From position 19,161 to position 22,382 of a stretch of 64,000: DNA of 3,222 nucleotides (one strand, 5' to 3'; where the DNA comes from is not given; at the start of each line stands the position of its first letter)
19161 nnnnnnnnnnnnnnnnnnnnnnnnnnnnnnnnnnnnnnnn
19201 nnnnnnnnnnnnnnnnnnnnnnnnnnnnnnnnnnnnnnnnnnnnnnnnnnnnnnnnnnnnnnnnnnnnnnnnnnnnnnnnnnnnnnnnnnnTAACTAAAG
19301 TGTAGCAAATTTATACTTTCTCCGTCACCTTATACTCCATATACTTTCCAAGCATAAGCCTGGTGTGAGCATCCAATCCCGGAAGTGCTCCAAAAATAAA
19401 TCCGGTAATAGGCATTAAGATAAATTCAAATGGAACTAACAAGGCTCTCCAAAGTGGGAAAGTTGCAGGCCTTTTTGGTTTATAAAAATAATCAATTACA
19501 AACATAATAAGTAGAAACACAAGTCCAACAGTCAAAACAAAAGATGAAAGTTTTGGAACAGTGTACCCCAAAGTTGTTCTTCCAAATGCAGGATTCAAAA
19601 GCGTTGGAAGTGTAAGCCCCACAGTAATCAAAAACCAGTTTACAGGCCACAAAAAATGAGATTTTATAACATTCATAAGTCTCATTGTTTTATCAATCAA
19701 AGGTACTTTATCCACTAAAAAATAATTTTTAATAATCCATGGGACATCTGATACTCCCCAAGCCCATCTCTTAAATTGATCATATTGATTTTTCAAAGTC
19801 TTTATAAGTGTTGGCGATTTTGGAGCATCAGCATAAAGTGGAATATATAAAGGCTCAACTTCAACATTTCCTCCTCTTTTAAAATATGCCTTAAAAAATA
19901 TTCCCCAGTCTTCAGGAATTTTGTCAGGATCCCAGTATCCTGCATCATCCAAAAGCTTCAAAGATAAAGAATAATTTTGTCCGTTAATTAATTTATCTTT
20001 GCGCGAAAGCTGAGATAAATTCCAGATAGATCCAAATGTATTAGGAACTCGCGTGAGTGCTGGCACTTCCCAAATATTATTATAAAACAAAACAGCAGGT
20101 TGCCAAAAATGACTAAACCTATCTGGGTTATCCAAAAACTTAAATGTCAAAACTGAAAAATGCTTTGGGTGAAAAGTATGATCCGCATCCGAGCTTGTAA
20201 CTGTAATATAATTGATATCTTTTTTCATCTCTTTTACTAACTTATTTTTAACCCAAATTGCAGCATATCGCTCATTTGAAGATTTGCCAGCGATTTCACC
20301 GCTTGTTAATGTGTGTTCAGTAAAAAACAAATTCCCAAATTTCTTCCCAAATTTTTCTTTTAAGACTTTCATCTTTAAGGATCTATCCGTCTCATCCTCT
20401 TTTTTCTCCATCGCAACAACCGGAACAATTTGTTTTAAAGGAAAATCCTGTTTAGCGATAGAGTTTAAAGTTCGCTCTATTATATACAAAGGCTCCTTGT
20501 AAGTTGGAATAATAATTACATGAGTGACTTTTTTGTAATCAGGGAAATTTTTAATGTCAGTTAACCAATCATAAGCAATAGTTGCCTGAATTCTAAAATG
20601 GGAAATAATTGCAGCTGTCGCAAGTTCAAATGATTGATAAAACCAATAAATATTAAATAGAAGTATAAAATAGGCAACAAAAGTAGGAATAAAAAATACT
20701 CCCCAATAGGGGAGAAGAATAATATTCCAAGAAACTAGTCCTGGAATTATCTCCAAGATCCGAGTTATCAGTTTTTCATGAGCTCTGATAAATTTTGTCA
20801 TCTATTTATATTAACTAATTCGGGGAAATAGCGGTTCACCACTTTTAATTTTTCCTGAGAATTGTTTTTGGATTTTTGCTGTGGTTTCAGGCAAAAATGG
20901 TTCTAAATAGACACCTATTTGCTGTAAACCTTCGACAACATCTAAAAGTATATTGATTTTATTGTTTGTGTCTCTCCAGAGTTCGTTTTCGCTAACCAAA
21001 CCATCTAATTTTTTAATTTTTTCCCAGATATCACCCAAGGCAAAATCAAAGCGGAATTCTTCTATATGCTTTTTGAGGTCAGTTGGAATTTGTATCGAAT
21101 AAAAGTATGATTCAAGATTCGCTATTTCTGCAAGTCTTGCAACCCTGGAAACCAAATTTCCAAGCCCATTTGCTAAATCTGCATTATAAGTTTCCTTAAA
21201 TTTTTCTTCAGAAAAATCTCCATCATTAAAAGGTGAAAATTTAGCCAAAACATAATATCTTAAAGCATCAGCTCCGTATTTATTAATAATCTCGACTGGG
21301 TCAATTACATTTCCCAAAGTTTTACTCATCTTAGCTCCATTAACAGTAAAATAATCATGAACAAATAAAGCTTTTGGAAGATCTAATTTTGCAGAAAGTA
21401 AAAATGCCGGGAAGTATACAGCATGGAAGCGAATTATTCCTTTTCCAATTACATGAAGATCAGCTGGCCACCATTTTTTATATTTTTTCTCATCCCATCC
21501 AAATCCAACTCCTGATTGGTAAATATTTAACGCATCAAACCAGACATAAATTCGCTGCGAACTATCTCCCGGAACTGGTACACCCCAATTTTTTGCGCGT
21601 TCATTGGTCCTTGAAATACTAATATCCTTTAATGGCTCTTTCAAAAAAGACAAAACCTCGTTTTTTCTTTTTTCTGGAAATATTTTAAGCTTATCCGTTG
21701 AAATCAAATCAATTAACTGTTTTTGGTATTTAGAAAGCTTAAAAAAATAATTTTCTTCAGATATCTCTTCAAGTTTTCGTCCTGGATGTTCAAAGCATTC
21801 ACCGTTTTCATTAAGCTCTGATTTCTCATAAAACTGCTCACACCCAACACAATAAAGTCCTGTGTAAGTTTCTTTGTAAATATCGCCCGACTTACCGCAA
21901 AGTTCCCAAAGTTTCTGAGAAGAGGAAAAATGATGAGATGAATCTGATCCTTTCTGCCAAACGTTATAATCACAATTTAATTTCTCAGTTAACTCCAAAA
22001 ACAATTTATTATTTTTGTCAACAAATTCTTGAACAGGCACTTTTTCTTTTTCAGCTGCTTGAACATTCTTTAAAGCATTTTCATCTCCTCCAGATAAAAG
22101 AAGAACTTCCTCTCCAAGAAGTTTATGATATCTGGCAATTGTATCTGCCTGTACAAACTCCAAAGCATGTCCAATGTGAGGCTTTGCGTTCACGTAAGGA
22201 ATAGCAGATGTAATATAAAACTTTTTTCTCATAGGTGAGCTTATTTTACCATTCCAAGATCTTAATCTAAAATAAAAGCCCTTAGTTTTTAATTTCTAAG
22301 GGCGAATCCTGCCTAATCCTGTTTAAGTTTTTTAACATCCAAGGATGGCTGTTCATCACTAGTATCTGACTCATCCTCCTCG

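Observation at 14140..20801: Polyprenyl-phosphate-sugar donor/GT-C acceptor cluster resembling the mycobacterial DPA-arabinan logic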

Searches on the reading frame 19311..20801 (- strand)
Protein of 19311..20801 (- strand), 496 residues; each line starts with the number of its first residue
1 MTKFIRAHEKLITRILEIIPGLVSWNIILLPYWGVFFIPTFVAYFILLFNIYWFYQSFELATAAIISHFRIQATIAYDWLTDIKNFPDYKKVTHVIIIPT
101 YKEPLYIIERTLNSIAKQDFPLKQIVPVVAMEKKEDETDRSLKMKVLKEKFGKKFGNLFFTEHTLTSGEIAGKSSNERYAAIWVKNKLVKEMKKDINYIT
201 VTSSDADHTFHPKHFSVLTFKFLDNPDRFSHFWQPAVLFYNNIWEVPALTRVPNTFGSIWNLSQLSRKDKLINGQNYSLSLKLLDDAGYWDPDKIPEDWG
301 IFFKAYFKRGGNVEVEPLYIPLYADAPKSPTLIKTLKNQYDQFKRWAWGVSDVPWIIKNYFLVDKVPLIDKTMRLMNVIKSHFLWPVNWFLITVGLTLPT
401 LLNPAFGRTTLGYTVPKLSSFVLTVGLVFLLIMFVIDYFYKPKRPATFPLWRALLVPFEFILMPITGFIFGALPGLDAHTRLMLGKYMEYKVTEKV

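Call 3: search_protein_families(library=pfam, proteins=[window:19311-20801:-], max_evalue=0.01)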
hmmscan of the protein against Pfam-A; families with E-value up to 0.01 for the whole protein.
window:19311-20801:- (496 aa): 2 families
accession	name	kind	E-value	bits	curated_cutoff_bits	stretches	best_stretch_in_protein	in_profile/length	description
PF13632.12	Glyco_trans_2_3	-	3.4e-09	37.2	27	1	231-434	29-196/198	Glycosyl transferase family group 2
PF00535.33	Glycos_transf_2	-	0.00042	20.7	23.3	0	96-128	2-33/168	Glycosyl transferase family 2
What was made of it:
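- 19311..20801 (-): Membrane-integrated GT2 synthase (hyaluronan/cellulose-synthase-like), 496 aa. Glyco_trans_2_3 (call 3).
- Checked: GT2, 19311-20801: Glyco_trans_2_3 E 3e-9 (call 3).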

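Call 4: search_protein_families(library=ncbifam, proteins=[window:19311-20801:-], max_evalue=0.01)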
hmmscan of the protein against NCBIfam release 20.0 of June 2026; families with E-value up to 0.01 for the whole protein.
window:19311-20801:- (496 aa): 0 families

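Call 18: search_solved_structures(query=window:19311-20801:-, max_evalue=10)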
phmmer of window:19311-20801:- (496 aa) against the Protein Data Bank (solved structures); distinct sequences matched with E-value up to 10: 6.
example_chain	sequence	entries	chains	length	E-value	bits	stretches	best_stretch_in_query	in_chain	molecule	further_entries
5tze_C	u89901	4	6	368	0.0035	19.4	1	96-159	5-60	Glycosyl transferase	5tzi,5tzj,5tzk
5tz8_A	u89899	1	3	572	0.0064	18.5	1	96-155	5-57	Glycosyl transferase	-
6yv7_A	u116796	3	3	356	0.1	14.5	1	68-139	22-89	Glycosyl transferase, family 2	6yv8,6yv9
6yv7_B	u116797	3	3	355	0.1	14.5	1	68-139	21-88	Glycosyl transferase, family 2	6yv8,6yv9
5h0r_G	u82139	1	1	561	0.2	13.6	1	154-217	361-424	VP4 protein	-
3cxg_A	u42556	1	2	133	0.51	12.2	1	177-222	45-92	Putative thioredoxin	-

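Call 49: find_homologous_proteins(query=window:19311-20801:-, max_evalue=0.00001)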
Query window:19311-20801:- (496 aa): 3876 proteins with E <= 0.00001 among 8000 candidates; the best 120 are listed.
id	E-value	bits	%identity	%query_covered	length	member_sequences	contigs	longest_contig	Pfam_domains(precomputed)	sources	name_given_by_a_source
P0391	0.0e+0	1111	96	100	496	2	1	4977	PF13632.13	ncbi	-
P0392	1.4e-275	933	79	100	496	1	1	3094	PF13632.13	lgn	-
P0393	7.9e-275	931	77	100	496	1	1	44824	PF13632.13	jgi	jgi:hypothetical protein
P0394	7.3e-266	901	76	100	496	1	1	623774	PF13632.13,PF00535.33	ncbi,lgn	-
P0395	5.8e-255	865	73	100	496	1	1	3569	-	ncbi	-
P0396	5.6e-253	858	73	100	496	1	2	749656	PF13632.13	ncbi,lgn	-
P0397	1.4e-252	857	73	100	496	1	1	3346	PF13632.13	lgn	-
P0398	1.6e-252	857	73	100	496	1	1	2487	PF13632.13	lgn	-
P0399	6.6e-251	852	71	100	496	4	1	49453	PF13632.13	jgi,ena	-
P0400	1.1e-250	851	72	100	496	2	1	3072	PF13632.13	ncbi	-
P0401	2.0e-250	850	72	100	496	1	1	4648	PF13632.13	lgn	-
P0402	1.0e-249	848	72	100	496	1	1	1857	PF13632.13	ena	-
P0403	2.8e-248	843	72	100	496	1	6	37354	PF13632.13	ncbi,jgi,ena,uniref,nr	ncbi:hypothetical protein A2115_01225 [Candidatus Woesebacteria bacterium GWA1_41_8]|uniref:Glycosyl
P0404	4.1e-248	842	71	100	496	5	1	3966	PF13632.13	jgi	jgi:cellulose synthase/poly-beta-1,6-N-acetylglucosamine synthase-like glycosyltransferase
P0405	1.4e-247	841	71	100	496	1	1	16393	PF13632.13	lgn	-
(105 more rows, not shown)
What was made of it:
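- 19311..20801 (-): Identity is about 70% across Woesebacteria (call 49).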

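Call 59: predict_structure(alignment_id=A4)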
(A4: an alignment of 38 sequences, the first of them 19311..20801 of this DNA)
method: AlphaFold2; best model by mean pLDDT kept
length: 496 residues; sequences in the alignment: 38
mean_pLDDT: 65.9   pTM: 0.67
mean pLDDT of the five models: 65.9, 65.3, 63.8, 60.2, 58.4
residues with pLDDT >= 90: 99; 70-90: 123; 50-70: 135; < 50: 139
segments of 3 or more residues with pLDDT < 50: 238-274, 292-296, 325-329, 344-350, 392-401, 406-424, 440-442, 455-496
pLDDT, mean of each block of 10 residues (from residue 1): 73 66 62 68 67 60 63 84 93 92 83 93 95 86 93 93 78 77 92 95 82 92 91 63 32 40 40 60 80 50 76 75 54 54 46 66 76 65 52 47 50 40 48 54 51 48 36 33 34 36
secondary structure, 60 per line:
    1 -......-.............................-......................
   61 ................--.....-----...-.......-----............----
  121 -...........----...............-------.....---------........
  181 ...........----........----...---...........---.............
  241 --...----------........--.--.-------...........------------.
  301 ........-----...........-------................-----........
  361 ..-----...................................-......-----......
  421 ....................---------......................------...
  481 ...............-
elements in order: H2-7 H9-37 H39-76 H79-83 E93-99 H105-116 E125-132 H137-151 E159-163 H173-191 E199-203 E208-210 H214-224 E231-240 H256-263 E277-280 H281-287 H300-308 E314-324 H332-347 H353-362 H368-402 H404-409 H415-440 H450-471 H478-495
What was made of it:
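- The GT2 model is poor in its membrane part (call 59).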

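Call 63: fold_search(model_id=the predicted structure, library=pdb)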
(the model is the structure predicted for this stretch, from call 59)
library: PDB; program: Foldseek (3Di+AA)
matches with E <= 10: 1149; with E <= 0.001: 304
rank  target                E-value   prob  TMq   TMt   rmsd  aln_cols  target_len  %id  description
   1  7sp8_A                6.8e-09  1.00  0.39  0.39  20.3       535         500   11  Chlorella virus Hyaluronan Synthase bound to UDP-GlcNAc (released 2022-04-06)
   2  7sp7_A                1.0e-08  1.00  0.38  0.38  21.2       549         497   12  Chlorella virus hyaluronan synthase inhibited by UDP (released 2022-04-06)
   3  8snc_A                1.6e-08  1.00  0.36  0.36  20.9       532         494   13  Chlorella virus Hyaluronan Synthase bound to GlcA extended GlcNAc primer (released 2024-05-01)
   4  6yv7_B                1.9e-08  1.00  0.42  0.58  10.8       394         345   15  Mannosyltransferase PcManGT from Pyrobaculum calidifontis (released 2020-07-22)
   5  8smm_A                2.2e-08  1.00  0.41  0.41  14.5       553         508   12  Xenopus laevis hyaluronan synthase 1 (released 2024-05-01)
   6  5ej1_A                2.7e-08  1.00  0.44  0.31  13.2       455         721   15  Pre-translocation state of bacterial cellulose synthase (released 2016-03-30)
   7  9yq4_A                3.3e-08  1.00  0.44  0.44  16.1       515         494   13  Chlorella virus hyaluronan synthase bound to a proofreading UDP-GlcA (released 2025-12-10)
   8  6yv7_A                4.2e-08  1.00  0.41  0.55   8.9       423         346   14  Mannosyltransferase PcManGT from Pyrobaculum calidifontis (released 2020-07-22)
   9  9yq5_A                4.4e-08  1.00  0.41  0.41  16.5       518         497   13  Chlorella virus hyaluronan synthase bound to an inserted UDP-GlcA (released 2025-12-10)
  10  9yq2_A                6.3e-08  1.00  0.36  0.37  20.7       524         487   12  Chlorella virus hyaluronan synthase bound to DDM (released 2025-12-10)
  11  5tz8_A                7.0e-08  1.00  0.35  0.32  12.1       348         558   15  Crystal structure of S. aureus TarS (released 2017-01-04)
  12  7sp9_A                7.0e-08  1.00  0.41  0.41  19.1       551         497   12  Chlorella virus Hyaluronan Synthase in the GlcNAc-primed channel-closed state (released 2022-04-06)
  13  5tzi                  8.2e-08  1.00  0.34  0.48  11.4       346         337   18  Crystal structure of S. aureus TarS 1-349 (released 2017-01-04)
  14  8smn_A                1.4e-07  1.00  0.40  0.39  15.7       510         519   10  Xenopus laevis hyaluronan synthase 1, nascent HA polymer bound state (released 2024-05-01)
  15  8sne_A                1.6e-07  1.00  0.44  0.45  13.2       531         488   13  Chlorella virus Hyaluronan Synthase bound to GlcA extended GlcNAc primer and UDP (released 2024-05-01)
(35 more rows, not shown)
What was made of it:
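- On Processive membrane GT2 synthases (cellulose, hyaluronan, chitin synthase class): The helices and top fold hits agree (calls 59, 63).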

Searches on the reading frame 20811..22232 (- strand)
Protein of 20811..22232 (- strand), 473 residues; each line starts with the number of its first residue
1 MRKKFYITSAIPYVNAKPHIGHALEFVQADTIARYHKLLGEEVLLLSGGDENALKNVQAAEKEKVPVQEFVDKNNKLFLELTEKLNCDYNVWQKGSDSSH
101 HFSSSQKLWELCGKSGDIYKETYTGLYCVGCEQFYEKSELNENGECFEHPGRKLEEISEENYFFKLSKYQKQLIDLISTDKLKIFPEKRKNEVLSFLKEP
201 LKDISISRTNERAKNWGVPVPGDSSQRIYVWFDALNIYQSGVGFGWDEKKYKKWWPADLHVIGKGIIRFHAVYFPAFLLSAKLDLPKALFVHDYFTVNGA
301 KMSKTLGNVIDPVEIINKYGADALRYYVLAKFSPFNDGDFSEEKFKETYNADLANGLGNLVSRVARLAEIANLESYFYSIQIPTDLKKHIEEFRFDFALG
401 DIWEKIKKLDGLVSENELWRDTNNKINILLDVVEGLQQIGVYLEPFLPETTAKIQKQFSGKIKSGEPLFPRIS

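Call 3: search_protein_families(library=pfam, proteins=[window:20811-22232:-], max_evalue=0.01)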
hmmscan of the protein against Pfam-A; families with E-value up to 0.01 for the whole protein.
window:20811-22232:- (473 aa): 4 families
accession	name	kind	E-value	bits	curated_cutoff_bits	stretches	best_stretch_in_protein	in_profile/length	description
PF09334.17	tRNA-synt_1g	-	6.4e-94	315.3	20.1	1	6-364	2-390/391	tRNA synthetases class I (M)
PF00133.28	tRNA-synt_1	-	3e-28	99.2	22.7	2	230-331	301-404/414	tRNA synthetases class I (I, L, M and V)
PF01406.26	tRNA-synt_1e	-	1.4e-12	48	27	2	290-348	241-299/301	tRNA synthetases class I (C) catalytic domain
PF01921.24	tRNA-synt_1f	-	0.0065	15.9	27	0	290-339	270-319/360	tRNA synthetases class I (K)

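Call 4: search_protein_families(library=ncbifam, proteins=[window:20811-22232:-], max_evalue=0.01)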
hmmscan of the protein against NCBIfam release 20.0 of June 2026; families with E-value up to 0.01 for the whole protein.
window:20811-22232:- (473 aa): 20 families
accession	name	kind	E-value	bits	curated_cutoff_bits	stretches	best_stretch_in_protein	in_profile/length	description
NF008900.0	PRK12267.1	equivalog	1.6e-135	453.1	598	1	2-460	3-478/648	methionine--tRNA ligase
TIGR00398.1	metG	equivalog_domain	2.2e-117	393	336.35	1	5-461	1-504/530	methionine--tRNA ligase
NF001100.0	PRK00133.1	equivalog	4e-77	260.3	587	2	128-459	158-503/676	methionine--tRNA ligase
NF008860.0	PRK11893.2-2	equivalog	8.9e-65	219.7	761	3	250-367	321-437/583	methionine--tRNA ligase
TIGR00422.1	valS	equivalog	3.7e-31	108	612.1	2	244-350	465-575/863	valine--tRNA ligase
NF009687.0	PRK13208.1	equivalog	5.7e-29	100.9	738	2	237-349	468-581/801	valine--tRNA ligase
NF008957.0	PRK12300.1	subfamily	1.2e-27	96.4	677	2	250-350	573-675/946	leucine--tRNA ligase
NF004349.1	PRK05729.1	equivalog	1.1e-26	93.4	704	2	244-403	455-625/860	valine--tRNA ligase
TIGR00392.1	ileS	equivalog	2.1e-23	82.5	621.4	2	230-361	538-669/861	isoleucine--tRNA ligase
TIGR00396.1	leuS_bact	equivalog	2e-22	79.2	548.4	2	2-188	28-212/843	leucine--tRNA ligase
TIGR00395.1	leuS_arch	equivalog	1.4e-21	76.3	648.5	2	249-461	566-779/938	leucine--tRNA ligase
NF008859.0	PRK11893.2-1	equivalog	1.1e-18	67.5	553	2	160-349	186-377/498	methionine--tRNA ligase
NF000257.1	MupA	exception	8.8e-18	63.4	1900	1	227-348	508-632/1024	mupirocin-resistant isoleucine--tRNA ligase MupA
NF000540.1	alt_ValS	exception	1.7e-15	56.1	900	2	243-346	514-618/827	valine--tRNA ligase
NF011492.0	PRK14900.1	equivalog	4.2e-14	51.4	1783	1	230-365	459-593/1044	valine--tRNA ligase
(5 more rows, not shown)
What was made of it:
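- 20811..22232 (-): Methionyl-tRNA synthetase, first gene of the co-directional run (a neighbour, not part of the glycan function). Pfam tRNA-synt_1g and TIGR00398 (calls 3, 4).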
